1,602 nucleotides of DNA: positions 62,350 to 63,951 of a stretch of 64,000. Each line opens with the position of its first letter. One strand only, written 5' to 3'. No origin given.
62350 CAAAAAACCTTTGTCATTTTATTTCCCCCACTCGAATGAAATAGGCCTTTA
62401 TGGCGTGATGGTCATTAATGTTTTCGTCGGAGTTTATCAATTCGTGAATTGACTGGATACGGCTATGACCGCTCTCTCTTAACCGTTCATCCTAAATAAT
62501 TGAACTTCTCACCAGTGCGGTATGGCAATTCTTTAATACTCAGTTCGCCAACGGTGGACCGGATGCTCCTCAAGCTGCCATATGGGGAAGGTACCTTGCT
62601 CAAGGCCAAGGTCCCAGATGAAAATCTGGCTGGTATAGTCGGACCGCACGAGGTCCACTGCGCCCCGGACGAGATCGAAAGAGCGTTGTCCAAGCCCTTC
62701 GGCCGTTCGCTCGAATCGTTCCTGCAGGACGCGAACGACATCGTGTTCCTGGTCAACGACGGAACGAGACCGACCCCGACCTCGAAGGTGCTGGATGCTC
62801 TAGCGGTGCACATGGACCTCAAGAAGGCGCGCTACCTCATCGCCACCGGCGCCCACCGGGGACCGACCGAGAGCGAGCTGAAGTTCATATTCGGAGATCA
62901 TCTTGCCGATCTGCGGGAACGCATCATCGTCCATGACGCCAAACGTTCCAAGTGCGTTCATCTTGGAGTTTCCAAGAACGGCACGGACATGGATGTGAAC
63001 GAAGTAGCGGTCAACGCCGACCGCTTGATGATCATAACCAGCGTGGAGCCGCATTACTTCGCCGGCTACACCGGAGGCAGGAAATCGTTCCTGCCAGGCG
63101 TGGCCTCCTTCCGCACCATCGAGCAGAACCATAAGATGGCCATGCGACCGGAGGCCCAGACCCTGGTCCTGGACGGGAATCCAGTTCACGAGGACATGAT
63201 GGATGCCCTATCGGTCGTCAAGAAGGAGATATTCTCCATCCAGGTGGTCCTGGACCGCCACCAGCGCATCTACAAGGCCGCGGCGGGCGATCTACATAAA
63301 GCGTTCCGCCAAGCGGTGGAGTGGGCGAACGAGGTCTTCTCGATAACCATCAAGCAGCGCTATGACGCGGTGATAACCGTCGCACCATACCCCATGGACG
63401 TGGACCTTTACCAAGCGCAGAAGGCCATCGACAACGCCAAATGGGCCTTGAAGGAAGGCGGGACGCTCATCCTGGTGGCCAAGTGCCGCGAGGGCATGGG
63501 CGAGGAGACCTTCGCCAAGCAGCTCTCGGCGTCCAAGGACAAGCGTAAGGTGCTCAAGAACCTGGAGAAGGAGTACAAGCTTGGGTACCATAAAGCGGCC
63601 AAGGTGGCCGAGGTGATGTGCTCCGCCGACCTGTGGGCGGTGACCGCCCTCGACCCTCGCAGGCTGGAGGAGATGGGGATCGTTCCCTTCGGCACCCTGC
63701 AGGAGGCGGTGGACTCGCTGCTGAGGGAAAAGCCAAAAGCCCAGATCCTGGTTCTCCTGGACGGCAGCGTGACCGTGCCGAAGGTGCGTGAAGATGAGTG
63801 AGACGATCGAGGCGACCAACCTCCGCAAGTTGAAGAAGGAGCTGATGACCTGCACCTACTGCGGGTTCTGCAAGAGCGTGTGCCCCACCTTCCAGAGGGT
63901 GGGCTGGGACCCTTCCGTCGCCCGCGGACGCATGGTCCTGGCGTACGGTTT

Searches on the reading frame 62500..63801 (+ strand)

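Call 84: search_protein_families(library=pfam, proteins=[window:62500-63801:+], max_evalue=0.001)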
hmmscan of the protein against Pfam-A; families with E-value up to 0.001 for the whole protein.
window:62500-63801:+ (433 aa): 2 families
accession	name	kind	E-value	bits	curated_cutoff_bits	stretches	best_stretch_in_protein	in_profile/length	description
PF09861.14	Lar_N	-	3.3e-47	160.8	23.3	1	28-220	1-202/204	Lactate racemase N-terminal domain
PF21113.2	LarA_C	-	3e-14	53.6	25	1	289-422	7-147/152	Lactate racemase C-terminal domain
